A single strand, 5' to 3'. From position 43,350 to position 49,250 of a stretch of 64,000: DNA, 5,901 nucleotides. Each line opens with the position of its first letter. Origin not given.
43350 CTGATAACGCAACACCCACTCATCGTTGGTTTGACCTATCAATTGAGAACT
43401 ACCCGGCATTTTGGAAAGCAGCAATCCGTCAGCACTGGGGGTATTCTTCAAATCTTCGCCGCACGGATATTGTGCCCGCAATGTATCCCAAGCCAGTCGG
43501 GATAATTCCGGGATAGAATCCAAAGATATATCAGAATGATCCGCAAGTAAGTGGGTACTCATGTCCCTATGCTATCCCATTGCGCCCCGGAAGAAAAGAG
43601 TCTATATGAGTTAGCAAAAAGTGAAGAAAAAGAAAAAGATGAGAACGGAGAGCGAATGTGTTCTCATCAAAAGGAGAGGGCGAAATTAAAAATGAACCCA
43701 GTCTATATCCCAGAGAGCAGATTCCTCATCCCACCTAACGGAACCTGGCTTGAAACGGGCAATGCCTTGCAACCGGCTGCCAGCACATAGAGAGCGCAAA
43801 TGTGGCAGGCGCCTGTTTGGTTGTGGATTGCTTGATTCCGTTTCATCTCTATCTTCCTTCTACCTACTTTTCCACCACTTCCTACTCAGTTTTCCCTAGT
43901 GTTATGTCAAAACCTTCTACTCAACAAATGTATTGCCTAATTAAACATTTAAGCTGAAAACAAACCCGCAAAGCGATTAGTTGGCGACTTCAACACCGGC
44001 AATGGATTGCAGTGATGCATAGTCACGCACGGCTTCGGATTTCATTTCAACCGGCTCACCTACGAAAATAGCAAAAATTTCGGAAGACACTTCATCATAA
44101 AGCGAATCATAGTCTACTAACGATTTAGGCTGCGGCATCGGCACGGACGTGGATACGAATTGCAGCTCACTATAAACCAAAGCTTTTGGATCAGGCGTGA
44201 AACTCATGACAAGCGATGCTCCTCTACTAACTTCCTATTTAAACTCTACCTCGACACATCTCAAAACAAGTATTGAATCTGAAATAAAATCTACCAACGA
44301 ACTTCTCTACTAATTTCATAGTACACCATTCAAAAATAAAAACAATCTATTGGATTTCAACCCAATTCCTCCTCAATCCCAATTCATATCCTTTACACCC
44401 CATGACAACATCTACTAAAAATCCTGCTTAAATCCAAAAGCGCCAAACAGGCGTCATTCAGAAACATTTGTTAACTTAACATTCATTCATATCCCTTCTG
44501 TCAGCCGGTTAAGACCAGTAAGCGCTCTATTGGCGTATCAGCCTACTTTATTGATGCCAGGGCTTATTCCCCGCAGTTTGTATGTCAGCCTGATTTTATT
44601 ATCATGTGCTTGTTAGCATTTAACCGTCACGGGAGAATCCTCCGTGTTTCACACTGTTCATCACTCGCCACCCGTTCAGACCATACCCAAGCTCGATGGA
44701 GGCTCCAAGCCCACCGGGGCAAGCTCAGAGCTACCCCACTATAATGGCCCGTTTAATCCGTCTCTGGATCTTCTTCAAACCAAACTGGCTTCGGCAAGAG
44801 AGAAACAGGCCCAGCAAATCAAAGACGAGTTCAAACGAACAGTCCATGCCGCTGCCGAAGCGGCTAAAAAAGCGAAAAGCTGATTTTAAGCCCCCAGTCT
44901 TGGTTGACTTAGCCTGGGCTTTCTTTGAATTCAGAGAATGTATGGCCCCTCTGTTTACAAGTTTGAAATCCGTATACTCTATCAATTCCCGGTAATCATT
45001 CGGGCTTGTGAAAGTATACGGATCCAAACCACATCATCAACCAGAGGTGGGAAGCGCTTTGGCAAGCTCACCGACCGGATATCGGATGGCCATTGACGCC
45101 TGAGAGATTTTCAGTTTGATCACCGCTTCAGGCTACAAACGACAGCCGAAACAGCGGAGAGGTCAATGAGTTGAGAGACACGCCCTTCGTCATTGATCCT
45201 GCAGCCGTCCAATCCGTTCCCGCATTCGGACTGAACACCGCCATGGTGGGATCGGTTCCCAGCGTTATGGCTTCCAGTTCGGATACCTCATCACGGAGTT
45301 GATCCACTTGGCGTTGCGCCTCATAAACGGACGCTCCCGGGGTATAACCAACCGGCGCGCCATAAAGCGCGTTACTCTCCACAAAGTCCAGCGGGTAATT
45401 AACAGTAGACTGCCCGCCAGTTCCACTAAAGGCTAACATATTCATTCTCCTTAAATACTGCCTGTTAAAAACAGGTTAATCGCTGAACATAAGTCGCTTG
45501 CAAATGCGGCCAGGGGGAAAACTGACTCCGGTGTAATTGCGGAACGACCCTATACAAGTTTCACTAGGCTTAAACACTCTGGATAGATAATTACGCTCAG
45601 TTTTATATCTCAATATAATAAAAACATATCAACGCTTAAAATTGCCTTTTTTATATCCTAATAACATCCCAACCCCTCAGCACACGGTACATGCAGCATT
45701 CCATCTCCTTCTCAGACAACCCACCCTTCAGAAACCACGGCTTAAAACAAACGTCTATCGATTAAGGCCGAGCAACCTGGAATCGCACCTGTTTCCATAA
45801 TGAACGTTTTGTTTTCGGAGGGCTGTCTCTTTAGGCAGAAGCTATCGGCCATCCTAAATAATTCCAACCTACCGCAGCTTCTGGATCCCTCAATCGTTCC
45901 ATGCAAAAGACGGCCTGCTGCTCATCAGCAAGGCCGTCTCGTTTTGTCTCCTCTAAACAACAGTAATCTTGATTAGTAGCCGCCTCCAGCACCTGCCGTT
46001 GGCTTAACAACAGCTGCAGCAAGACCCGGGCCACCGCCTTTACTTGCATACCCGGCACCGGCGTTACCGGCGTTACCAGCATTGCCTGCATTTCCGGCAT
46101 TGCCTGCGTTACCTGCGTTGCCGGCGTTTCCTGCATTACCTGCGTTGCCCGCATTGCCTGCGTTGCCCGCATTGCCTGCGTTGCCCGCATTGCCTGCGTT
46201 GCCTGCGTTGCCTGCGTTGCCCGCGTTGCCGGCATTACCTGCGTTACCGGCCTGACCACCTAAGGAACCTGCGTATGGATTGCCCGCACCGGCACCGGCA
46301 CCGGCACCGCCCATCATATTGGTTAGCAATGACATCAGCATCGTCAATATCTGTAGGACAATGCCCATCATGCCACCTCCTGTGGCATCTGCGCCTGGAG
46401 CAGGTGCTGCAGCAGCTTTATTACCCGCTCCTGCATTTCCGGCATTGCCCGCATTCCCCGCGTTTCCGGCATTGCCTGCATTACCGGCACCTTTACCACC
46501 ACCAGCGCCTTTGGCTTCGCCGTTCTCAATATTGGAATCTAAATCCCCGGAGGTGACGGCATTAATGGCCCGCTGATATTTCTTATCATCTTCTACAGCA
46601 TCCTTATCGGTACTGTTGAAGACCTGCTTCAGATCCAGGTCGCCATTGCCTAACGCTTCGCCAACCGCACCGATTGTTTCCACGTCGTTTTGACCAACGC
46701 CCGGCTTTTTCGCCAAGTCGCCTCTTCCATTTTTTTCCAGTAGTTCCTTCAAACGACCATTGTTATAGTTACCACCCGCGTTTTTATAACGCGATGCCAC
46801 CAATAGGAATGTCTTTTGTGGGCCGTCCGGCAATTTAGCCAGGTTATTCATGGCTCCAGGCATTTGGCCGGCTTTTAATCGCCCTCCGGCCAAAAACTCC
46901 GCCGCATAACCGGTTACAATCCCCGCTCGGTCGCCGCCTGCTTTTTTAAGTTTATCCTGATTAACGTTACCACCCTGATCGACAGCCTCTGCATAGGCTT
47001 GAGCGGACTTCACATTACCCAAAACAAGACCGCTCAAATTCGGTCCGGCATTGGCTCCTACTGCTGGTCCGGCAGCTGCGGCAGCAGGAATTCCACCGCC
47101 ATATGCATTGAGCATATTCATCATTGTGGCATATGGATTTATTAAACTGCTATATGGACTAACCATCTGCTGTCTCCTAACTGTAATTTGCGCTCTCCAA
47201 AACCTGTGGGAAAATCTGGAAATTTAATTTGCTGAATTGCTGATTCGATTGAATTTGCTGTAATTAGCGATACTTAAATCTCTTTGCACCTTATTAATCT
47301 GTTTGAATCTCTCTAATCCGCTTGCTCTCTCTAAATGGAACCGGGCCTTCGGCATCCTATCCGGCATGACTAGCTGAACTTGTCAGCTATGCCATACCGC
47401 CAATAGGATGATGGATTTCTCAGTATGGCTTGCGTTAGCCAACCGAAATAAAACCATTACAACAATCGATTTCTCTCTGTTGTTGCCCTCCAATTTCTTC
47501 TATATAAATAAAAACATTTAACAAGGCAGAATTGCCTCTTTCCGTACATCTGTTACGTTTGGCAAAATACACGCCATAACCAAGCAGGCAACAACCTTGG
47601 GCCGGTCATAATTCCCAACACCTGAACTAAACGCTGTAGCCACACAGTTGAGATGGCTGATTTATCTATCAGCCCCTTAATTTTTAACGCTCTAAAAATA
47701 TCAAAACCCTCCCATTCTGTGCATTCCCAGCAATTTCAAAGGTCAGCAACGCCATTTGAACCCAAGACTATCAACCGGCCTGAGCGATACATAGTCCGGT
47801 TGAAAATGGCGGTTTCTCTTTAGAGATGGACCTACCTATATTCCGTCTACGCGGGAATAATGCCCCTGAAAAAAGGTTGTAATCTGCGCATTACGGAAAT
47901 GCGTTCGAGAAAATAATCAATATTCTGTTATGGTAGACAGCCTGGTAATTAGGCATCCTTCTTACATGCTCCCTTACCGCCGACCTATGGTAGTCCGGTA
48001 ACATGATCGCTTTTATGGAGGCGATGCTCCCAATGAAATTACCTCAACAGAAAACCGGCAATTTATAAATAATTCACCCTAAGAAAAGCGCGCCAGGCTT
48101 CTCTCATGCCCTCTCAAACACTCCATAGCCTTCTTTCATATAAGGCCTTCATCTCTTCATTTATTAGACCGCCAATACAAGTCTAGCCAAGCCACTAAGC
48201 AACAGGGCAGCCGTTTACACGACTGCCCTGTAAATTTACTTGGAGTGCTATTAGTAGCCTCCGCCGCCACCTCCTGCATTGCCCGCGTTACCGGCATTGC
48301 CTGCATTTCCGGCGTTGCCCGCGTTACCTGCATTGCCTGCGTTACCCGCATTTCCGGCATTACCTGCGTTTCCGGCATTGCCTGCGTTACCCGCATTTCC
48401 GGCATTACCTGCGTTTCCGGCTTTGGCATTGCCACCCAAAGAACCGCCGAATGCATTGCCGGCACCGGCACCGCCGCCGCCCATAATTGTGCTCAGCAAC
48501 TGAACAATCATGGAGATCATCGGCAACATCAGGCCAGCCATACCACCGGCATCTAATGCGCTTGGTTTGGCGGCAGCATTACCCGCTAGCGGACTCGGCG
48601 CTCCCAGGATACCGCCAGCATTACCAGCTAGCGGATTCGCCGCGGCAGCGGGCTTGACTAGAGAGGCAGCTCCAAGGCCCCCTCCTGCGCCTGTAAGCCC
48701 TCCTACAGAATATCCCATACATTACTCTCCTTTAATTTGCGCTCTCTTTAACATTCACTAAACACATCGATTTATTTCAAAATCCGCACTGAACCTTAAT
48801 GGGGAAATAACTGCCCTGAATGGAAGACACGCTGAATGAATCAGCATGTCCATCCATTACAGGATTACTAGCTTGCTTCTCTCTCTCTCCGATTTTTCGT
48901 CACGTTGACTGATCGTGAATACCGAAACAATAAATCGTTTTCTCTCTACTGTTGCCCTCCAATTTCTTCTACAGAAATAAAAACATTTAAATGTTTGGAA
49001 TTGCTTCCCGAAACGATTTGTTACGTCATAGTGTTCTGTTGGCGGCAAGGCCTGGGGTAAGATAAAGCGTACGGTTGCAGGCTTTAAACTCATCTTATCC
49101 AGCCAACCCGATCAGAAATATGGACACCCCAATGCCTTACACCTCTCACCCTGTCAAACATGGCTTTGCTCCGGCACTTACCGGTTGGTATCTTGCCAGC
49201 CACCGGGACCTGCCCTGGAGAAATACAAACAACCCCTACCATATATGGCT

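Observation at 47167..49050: Duplicated upstream module and ~300-nt purine-rich, C-depleted leaders in front of both repeat-protein genes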

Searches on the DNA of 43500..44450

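Call 88: search_rna_families(source=window, start=43500, end=44450, threshold=evalue, max_evalue=5)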
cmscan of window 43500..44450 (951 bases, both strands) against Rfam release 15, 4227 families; matches with E-value up to 5: 3.
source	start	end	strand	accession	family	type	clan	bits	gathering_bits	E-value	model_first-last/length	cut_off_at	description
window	43844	43867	-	RF03036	osmY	Gene; sRNA;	-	16.3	46.9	0.66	1-72/72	no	osmY RNA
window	43622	43714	+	RF02158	NPPA-AS1_3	Gene; lncRNA;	-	15.8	55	0.7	1-108/108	no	NPPA antisense RNA 1 conserved region 3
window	43648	43695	+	RF00736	mir-320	Gene; miRNA;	-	15.7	55.5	1.8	1-76/76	no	mir-320 microRNA precursor family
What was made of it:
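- On Described cis-regulatory RNA or sRNA family (Rfam 15): Only chance-level hits (E >= 0.66, far below gathering) appear in 43500-44450 (call 88).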

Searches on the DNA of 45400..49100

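Call 42: search_rna_families(source=window, start=45400, end=49100, threshold=evalue, max_evalue=1)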
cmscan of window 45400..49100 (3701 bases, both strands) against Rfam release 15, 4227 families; matches with E-value up to 1: 0.
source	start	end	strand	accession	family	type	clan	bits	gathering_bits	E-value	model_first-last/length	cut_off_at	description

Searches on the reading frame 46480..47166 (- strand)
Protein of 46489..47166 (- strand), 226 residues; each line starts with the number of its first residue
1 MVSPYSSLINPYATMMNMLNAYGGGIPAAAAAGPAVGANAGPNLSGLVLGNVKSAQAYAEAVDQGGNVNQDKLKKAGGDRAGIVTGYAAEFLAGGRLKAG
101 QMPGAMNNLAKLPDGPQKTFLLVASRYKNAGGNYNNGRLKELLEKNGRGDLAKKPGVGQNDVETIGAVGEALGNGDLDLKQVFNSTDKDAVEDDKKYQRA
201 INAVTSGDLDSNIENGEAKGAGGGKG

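Call 17: find_homologous_proteins(query=window:46489-47166:-, max_evalue=0.01)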
Query seq(226 aa) (226 aa): 2 proteins with E <= 0.01 among 1949 candidates.
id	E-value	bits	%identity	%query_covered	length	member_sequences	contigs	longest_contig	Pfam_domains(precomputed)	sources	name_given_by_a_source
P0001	4.5e-46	175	55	77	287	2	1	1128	-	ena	-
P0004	1.3e-42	164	52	69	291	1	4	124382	-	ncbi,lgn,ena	-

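Call 20: find_encoding_contigs(protein=P0004, flank=10000, max_places=6)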
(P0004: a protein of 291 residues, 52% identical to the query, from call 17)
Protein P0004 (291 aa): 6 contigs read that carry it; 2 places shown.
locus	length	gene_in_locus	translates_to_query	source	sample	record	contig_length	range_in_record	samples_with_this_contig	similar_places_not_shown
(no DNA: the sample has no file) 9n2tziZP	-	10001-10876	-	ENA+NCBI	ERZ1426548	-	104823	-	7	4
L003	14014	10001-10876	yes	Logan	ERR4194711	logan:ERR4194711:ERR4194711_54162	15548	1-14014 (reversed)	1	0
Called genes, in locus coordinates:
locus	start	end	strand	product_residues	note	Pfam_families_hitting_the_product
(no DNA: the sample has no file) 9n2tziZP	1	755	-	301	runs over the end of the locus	PF13202:EF-hand_5 (faint)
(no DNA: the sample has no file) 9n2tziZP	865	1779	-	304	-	PF22636:FlK, PF24716:WapI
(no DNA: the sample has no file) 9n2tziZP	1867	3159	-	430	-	PF12797:Fer4_2 (faint), PF13237:Fer4_10 (faint), PF12838:Fer4_7, PF13183:Fer4_8, PF13187:Fer4_9 (weak), PF13484:Fer4_16 (weak), PF13534:Fer4_17, PF02754:CCG, +3 more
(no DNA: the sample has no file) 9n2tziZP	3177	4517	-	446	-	PF01565:FAD_binding_4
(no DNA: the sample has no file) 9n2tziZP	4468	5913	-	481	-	PF01565:FAD_binding_4, PF02913:FAD-oxidase_C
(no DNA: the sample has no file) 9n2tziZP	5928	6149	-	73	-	-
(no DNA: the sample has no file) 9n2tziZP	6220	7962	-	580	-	-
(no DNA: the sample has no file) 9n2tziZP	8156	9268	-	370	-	PF00730:HhH-GPD, PF00293:NUDIX, PF14815:NUDIX_4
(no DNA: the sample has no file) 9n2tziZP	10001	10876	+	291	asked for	-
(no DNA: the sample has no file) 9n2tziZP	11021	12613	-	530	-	-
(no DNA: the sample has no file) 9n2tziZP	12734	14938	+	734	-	PF02384:N6_Mtase (weak), PF20473:MmeI_Mtase, PF07669:Eco57I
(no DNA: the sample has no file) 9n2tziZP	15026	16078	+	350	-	PF01073:3Beta_HSD, PF01370:Epimerase, PF02719:Polysacc_synt_2, PF04321:RmlD_sub_bind, PF16363:GDP_Man_Dehyd, PF07993:NAD_binding_4 (faint)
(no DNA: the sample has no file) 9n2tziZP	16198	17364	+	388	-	-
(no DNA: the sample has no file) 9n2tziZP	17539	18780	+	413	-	PF25919:BSH_CusB (faint), PF25917:BSH_RND (weak), PF25973:BSH_CzcB, PF25893:HH_CzcB, PF25954:Beta-barrel_RND_2, PF25967:RND-MFP_C (weak), PF25975:CzcB_C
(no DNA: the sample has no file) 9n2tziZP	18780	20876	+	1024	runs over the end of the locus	PF00873:ACR_tran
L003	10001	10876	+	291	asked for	-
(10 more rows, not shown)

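Call 55: find_homologous_proteins(query=A6, max_evalue=0.001)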
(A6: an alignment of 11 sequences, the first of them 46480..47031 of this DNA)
Query A6 (11 sequences) (184 aa, profile of the alignment): 3 proteins with E <= 0.001 among 8000 candidates.
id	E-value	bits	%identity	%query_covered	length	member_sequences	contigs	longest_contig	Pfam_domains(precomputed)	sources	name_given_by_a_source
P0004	3.1e-65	238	52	90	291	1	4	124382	-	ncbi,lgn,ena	-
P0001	1.5e-62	229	57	89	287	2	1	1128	-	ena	-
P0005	3.6e-25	107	46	49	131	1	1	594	-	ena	-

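Call 64: search_protein_representatives(alignment_id=A7)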
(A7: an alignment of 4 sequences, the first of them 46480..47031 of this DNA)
Query: 4 sequences, 220 profile positions. Proteins with E-value up to 0.001 (for the whole library): 72; up to 1e-10: 33; up to 1e-30: 5. The best 72 are listed.
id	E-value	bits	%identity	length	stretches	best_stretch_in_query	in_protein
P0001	3.0e-111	386.9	-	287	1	1-217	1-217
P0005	3.4e-46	174.3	-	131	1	90-216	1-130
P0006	1.0e-39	153.1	-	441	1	19-210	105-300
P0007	9.4e-39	149.9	-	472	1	10-199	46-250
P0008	3.2e-31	125.3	-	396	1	4-208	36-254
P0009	1.7e-29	119.7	-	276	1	8-147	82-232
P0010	2.6e-27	112.5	-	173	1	18-161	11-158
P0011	1.2e-23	100.5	-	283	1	19-215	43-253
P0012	9.2e-23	97.6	-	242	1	12-172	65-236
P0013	1.1e-22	97.4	-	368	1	12-180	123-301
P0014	9.9e-20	87.7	-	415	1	18-216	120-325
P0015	2.5e-19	86.4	-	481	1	18-189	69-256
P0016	3.0e-18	82.9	-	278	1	105-196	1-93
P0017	4.9e-18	82.2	-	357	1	53-182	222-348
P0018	1.5e-17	80.6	-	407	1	38-213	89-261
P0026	6.2e-14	68.8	-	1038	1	64-183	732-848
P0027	1.1e-13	67.9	-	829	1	21-184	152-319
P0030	7.2e-12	62.0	-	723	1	97-199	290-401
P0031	1.8e-11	60.7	-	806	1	68-194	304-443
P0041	5.4e-10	55.9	-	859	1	68-184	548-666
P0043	7.3e-10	55.4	-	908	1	84-212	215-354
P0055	1.5e-08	51.2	-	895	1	85-204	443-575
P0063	2.9e-07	46.9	-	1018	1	67-214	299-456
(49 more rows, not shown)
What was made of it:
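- Tried and rejected: An exhaustive profile search found 72 representatives in 1.84 billion proteins (call 64).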

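Call 65: search_protein_families(library=pfam, proteins=[P0006, P0007, P0026, P0027, P0030, P0031, P0041, P0043, P0055, P0063], max_evalue=0.001)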
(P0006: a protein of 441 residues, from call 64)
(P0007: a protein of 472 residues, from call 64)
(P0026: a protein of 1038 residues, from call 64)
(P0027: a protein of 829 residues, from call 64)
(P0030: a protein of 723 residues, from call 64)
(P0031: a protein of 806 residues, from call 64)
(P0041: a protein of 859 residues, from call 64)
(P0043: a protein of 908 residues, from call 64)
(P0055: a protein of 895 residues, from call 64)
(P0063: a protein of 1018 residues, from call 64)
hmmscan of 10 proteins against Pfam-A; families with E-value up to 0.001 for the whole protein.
P0006 (441 aa): 0 families

P0007 (472 aa): 0 families

P0026 (1038 aa): 0 families

P0027 (829 aa): 0 families

P0030 (723 aa): 0 families

P0031 (806 aa): 0 families

P0041 (859 aa): 2 families
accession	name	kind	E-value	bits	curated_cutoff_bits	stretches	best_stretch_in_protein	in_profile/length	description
PF13405.12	EF-hand_6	-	4.1e-05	23.4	25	0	783-809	3-29/30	EF-hand domain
PF13499.12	EF-hand_7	-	0.00068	20.4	30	0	782-815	4-34/67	EF-hand domain pair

P0043 (908 aa): 0 families

P0055 (895 aa): 0 families

P0063 (1018 aa): 0 families

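Call 66: predict_structure(alignment_id=A7)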
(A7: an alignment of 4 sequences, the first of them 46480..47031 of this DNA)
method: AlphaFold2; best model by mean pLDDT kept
length: 184 residues; sequences in the alignment: 4
mean_pLDDT: 82.3   pTM: 0.81
mean pLDDT of the five models: 82.3, 82.1, 82.0, 81.9, 80.3
residues with pLDDT >= 90: 73; 70-90: 84; 50-70: 10; < 50: 17
segments of 3 or more residues with pLDDT < 50: 140-142, 172-184
pLDDT, mean of each block of 10 residues (from residue 1): 71 85 84 83 93 90 90 92 87 92 94 94 95 76 70 86 75 42 33
secondary structure, 60 per line:
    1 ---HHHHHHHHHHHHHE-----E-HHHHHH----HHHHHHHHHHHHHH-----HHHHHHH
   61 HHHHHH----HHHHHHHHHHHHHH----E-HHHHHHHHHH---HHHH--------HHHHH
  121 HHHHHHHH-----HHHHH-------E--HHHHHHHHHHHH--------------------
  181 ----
elements in order: H4-16 H25-30 H35-48 H54-66 H71-84 H91-100 H104-107 H116-128 H134-138 H149-160

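Call 68: fold_search(model_id=the predicted structure, library=pdb)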
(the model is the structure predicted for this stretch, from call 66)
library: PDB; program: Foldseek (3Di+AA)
matches with E <= 10: 64; with E <= 0.001: 0
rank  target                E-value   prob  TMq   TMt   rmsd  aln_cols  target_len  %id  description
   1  6pqn_A                1.3e+00  0.05  0.17  0.09  16.5       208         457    9  Crystal structure of HzTransib transposase (released 2019-10-09)
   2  9e78_2r               1.8e+00  0.04  0.15  0.11  16.2       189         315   16  48-nm repeat of the Leishmania tarentolae doublet microtubule (released 2025-03-12)
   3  6s2u                  2.0e+00  0.04  0.18  0.12  14.6       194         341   12  Structure of the catalytic domain of T. thermophilus Rel in complex with AMP and ppGpp (released 2020-07-08)
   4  9n79_NS               3.2e+00  0.10  0.27  0.09   9.2       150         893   14  SSU processome maturation and disassembly, State M (released 2025-11-05)
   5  6i3p_B                3.7e+00  0.03  0.15  0.08  14.2       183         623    9  Crystal structure of DEAH-box ATPase Prp22 with bound ssRNA (released 2019-03-06)
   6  6een_A                3.8e+00  0.04  0.20  0.14  13.5       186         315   17  Crystal structure of a designer Pentatrico Peptide RNA binding protein, bound to a complex RNA target and featuring an (released 2019-08-21)
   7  3bjb_A                3.8e+00  0.02  0.17  0.17  14.7       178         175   11  Crystal structure of a TetR transcriptional regulator from Rhodococcus sp. RHA1 (released 2007-12-18)
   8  4n2s_A                4.0e+00  0.03  0.18  0.17  15.7       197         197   12  Crystal Structure of THA8 in complex with Zm1a-6 RNA (released 2013-10-30)
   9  9i1x_B                4.0e+00  0.02  0.14  0.12  17.8       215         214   13  Crystal structure of the E. coli TetR family regulator CecR (released 2025-11-26)
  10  7sus                  4.2e+00  0.03  0.18  0.11  15.0       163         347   12  Crystal structure of Apelin receptor in complex with small molecule (released 2022-07-27)
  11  6i3p_A                4.2e+00  0.02  0.15  0.07  14.8       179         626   10  Crystal structure of DEAH-box ATPase Prp22 with bound ssRNA (released 2019-03-06)
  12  6i3p_D                4.2e+00  0.02  0.15  0.07  14.8       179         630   10  Crystal structure of DEAH-box ATPase Prp22 with bound ssRNA (released 2019-03-06)
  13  6een_C                5.1e+00  0.03  0.18  0.14  13.5       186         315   16  Crystal structure of a designer Pentatrico Peptide RNA binding protein, bound to a complex RNA target and featuring an (released 2019-08-21)
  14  7xp7_B                5.1e+00  0.03  0.16  0.09  16.7       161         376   15  Crystal Structure of the Flavoprotein ColB1 Catalyzing Assembly Line-Tethered Cysteine Dehydrogenation (released 2023-02-08)
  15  8gjg_A                5.4e+00  0.03  0.19  0.20  18.1       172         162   12  De novo design of high-affinity protein binders to bioactive helical peptides (released 2024-01-10)
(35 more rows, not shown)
